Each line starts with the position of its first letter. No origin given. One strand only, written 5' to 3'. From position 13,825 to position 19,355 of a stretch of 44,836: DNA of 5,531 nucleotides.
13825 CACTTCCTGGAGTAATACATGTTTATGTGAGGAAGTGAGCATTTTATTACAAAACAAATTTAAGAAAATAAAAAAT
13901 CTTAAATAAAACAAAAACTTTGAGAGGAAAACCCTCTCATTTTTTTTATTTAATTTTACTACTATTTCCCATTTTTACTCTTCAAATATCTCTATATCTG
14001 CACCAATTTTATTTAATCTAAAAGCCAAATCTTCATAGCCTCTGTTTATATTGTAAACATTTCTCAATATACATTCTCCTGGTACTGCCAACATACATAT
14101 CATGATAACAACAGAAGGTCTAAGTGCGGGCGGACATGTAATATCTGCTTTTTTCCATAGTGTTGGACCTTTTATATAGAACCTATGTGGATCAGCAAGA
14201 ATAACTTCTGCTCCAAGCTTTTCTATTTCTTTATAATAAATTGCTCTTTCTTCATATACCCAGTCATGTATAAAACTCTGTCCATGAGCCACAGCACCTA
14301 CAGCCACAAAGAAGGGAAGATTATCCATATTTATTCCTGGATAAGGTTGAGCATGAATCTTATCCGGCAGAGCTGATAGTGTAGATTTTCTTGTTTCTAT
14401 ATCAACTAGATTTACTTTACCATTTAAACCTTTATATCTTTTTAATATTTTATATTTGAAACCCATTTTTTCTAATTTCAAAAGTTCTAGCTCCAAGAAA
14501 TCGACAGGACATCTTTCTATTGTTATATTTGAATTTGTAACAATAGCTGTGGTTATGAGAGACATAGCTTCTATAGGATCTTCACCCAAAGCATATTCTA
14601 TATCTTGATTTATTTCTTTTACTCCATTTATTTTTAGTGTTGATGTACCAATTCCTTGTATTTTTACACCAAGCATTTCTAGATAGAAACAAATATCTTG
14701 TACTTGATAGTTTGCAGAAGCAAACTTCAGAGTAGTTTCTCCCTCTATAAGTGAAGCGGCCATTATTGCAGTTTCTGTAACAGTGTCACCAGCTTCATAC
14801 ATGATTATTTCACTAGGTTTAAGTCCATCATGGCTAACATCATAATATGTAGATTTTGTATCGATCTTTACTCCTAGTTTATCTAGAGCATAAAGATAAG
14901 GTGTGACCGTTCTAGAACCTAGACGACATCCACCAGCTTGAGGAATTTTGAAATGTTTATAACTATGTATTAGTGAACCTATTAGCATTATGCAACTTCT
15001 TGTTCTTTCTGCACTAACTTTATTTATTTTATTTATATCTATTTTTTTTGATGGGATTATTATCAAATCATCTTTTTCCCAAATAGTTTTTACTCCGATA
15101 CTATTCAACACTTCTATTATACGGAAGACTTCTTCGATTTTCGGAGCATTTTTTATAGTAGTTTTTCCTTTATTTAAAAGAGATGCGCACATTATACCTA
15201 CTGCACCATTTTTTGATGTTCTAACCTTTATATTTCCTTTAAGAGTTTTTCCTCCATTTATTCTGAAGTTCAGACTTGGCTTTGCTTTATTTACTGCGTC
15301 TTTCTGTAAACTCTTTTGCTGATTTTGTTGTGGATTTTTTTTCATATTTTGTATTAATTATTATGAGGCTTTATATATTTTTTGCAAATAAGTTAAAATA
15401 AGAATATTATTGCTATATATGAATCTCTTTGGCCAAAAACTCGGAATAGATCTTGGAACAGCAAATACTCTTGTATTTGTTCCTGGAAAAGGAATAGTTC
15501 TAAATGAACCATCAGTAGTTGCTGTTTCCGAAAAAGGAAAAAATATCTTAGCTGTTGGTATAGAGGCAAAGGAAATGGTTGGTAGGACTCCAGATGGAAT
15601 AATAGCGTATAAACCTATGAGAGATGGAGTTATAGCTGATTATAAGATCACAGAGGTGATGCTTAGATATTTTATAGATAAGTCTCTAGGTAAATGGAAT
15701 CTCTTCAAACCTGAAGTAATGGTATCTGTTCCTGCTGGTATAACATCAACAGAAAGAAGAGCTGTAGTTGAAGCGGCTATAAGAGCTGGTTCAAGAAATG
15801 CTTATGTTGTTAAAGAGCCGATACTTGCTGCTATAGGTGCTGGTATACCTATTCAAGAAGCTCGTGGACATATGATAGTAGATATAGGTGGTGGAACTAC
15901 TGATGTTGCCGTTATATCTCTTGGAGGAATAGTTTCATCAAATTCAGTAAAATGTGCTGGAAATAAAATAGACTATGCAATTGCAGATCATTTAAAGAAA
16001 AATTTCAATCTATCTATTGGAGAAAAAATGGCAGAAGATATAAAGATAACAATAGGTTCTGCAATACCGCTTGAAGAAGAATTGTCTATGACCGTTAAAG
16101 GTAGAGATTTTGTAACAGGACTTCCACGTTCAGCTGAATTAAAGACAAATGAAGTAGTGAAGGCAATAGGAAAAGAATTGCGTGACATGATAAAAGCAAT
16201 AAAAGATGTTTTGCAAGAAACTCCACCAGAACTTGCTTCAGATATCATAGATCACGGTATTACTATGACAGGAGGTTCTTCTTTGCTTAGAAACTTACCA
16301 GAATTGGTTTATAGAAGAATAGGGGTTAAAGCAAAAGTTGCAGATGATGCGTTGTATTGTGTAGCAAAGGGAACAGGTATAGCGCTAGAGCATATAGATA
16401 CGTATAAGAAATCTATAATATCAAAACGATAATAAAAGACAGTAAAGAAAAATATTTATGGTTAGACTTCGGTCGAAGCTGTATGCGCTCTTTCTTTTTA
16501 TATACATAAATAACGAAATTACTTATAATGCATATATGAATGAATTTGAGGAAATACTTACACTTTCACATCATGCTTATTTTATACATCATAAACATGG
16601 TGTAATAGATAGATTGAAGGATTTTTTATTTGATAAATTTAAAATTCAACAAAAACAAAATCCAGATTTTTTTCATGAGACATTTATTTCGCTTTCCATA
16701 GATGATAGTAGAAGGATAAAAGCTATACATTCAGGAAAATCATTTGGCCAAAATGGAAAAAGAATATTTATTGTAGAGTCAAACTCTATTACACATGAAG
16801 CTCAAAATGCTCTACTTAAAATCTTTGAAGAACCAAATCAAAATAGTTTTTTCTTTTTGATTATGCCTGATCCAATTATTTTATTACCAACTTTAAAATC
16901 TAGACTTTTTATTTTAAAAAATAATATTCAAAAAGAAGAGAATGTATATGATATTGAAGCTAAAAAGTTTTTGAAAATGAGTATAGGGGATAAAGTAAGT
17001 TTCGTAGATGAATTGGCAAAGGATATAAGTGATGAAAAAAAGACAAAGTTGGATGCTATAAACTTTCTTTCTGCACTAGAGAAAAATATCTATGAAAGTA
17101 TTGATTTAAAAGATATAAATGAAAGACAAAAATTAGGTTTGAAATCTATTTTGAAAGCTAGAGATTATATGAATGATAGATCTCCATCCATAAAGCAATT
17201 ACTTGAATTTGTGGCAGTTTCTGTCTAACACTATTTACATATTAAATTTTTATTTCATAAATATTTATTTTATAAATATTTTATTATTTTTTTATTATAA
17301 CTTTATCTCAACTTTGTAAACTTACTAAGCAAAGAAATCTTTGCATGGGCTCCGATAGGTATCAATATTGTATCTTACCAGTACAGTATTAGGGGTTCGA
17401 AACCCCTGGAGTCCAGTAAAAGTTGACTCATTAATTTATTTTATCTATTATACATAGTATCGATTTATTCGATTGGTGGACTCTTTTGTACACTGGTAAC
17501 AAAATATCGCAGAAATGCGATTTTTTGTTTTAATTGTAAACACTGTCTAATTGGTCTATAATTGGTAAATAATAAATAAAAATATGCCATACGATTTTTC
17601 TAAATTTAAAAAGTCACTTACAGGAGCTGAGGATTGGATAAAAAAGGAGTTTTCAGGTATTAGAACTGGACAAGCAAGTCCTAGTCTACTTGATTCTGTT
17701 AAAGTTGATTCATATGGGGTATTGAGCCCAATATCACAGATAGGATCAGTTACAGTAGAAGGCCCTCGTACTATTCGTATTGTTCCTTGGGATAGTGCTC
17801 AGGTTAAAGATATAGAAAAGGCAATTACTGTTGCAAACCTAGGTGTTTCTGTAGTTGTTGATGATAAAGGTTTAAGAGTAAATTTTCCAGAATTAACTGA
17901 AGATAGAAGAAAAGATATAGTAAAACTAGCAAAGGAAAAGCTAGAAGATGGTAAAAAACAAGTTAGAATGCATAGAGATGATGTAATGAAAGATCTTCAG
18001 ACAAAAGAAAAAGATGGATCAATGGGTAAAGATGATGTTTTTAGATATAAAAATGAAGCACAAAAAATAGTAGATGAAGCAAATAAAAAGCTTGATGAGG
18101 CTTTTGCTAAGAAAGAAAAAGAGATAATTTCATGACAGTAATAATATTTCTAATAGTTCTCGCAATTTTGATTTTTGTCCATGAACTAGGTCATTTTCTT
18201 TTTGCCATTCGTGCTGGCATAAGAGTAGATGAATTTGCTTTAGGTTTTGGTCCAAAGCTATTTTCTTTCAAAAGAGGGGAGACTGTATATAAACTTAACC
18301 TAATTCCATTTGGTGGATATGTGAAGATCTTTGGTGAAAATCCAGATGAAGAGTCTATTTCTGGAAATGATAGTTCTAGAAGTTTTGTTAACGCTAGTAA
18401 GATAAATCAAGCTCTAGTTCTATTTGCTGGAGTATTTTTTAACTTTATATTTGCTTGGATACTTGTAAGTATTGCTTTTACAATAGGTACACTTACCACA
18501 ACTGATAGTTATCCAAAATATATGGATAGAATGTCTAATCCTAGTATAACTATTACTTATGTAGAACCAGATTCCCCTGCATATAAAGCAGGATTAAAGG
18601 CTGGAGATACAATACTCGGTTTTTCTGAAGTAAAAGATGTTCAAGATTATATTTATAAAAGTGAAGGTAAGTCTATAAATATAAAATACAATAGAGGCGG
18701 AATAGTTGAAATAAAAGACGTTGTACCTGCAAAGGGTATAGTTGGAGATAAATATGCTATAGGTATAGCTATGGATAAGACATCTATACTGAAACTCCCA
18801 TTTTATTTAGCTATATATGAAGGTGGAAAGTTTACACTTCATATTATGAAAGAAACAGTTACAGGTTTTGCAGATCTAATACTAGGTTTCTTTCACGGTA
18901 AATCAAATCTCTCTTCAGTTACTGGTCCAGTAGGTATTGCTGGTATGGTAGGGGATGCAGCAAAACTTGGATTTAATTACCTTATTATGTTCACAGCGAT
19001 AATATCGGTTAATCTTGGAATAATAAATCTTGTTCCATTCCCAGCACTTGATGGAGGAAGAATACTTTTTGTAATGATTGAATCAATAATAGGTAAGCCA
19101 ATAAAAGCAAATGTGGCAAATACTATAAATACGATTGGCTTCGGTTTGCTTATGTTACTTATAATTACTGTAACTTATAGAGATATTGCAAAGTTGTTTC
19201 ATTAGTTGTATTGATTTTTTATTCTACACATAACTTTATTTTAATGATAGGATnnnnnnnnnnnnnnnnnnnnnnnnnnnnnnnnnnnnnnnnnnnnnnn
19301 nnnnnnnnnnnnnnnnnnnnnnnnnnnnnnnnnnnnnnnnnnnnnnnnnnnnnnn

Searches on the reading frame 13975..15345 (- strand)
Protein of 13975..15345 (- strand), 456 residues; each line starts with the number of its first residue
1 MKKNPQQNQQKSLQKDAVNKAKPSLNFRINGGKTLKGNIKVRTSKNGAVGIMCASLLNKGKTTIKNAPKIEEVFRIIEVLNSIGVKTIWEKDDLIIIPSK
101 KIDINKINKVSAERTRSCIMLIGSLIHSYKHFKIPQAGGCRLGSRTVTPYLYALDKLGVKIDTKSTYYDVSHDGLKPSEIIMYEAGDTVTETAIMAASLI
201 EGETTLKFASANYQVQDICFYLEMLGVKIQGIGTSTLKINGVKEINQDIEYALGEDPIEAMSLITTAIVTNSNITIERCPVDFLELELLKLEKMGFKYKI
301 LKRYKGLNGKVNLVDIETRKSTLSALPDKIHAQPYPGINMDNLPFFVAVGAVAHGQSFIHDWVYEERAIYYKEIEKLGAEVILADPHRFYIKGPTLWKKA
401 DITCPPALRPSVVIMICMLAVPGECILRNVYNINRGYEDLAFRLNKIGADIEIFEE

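Call 12: search_protein_families(library=pfam, max_evalue=0.001, proteins=[window:13975-15345:-])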
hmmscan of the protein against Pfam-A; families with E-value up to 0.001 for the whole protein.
window:13975-15345:- (456 aa): 1 family
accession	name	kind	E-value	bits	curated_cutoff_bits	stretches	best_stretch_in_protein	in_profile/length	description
PF00275.25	EPSP_synthase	-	7e-41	140.8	22.8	1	30-440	2-413/417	EPSP synthase (3-phosphoshikimate 1-carboxyvinyltransferase)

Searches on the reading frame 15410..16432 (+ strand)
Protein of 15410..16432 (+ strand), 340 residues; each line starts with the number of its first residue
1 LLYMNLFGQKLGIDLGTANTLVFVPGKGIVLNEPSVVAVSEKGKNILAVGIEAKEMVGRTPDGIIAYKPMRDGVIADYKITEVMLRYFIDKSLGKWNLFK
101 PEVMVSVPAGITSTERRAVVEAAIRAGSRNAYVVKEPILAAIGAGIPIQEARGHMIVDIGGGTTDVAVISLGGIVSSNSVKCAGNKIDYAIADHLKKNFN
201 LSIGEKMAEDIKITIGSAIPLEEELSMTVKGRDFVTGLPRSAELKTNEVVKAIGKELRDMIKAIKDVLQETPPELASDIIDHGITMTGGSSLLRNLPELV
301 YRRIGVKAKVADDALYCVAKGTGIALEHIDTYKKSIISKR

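Call 12: search_protein_families(library=pfam, max_evalue=0.001, proteins=[window:15410-16432:+])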
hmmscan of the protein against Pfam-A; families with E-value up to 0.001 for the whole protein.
window:15410-16432:+ (340 aa): 6 families
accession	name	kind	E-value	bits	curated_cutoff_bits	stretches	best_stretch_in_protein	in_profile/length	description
PF06723.19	MreB_Mbl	-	1e-131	439.1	27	1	9-333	2-326/327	MreB/Mbl protein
PF00012.26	HSP70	-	3.1e-12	45.9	20.6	1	102-321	135-367/599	Hsp70 protein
PF14450.12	FtsA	-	4.3e-12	46.9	31.8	1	156-312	2-111/127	Cell division protein FtsA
PF00022.25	Actin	-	3e-10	39.7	27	1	34-201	31-194/410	Actin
PF08841.16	DDR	-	0.00018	21.1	24.6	1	137-212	118-188/328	Diol dehydratase reactivase ATPase-like domain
PF22321.2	Zona_CL2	-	0.00081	19.9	26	0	155-231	16-90/154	Zonadhesin, second cohesin-like domain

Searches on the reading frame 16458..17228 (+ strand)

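Call 12: search_protein_families(library=pfam, max_evalue=0.001, proteins=[window:16458-17228:+])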
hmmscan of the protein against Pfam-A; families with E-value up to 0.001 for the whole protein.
window:16458-17228:+ (256 aa): 1 family
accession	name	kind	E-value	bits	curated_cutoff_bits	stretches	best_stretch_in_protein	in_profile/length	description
PF13177.12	DNA_pol3_delta2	-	1.3e-14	55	27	1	62-154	62-156/161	DNA polymerase III, delta subunit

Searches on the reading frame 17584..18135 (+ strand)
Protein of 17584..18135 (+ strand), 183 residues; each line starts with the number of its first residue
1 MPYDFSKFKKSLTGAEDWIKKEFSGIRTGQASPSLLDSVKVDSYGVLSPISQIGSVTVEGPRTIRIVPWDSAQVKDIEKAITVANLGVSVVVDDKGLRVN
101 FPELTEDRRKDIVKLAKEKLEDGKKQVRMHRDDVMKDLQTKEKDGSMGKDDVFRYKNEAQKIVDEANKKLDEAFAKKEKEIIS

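Call 12: search_protein_families(library=pfam, max_evalue=0.001, proteins=[window:17584-18135:+])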
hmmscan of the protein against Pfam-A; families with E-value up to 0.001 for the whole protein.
window:17584-18135:+ (183 aa): 1 family
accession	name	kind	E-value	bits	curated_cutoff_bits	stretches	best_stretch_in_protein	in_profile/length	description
PF01765.24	RRF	-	7.5e-53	179.2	29.7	1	20-181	2-163/164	Ribosome recycling factor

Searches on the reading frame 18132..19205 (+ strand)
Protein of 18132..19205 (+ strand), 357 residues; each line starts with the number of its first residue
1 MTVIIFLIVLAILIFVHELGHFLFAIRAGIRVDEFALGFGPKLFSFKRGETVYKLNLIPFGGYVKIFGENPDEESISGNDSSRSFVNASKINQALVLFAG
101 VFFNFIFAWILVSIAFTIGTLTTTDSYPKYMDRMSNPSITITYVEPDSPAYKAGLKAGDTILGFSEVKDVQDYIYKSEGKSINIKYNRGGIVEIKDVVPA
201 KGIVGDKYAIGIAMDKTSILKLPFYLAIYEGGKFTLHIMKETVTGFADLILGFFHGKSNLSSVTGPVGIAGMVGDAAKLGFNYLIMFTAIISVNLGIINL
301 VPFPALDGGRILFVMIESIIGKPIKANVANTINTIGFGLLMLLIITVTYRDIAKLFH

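Call 12: search_protein_families(library=pfam, max_evalue=0.001, proteins=[window:18132-19205:+])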
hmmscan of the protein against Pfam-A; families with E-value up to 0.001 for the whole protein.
window:18132-19205:+ (357 aa): 4 families
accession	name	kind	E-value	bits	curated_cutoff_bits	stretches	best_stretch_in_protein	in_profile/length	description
PF02163.28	Peptidase_M50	-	7.2e-61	205.8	27.2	1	6-343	2-221/221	Peptidase family M50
PF17820.7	PDZ_6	-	3e-08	33.7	27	1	140-188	1-54/54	PDZ domain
PF13180.12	PDZ_2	-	1.4e-05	25.7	27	1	134-190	9-71/80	PDZ domain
PF00595.29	PDZ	-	0.00088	20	23.2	0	136-163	24-51/81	PDZ domain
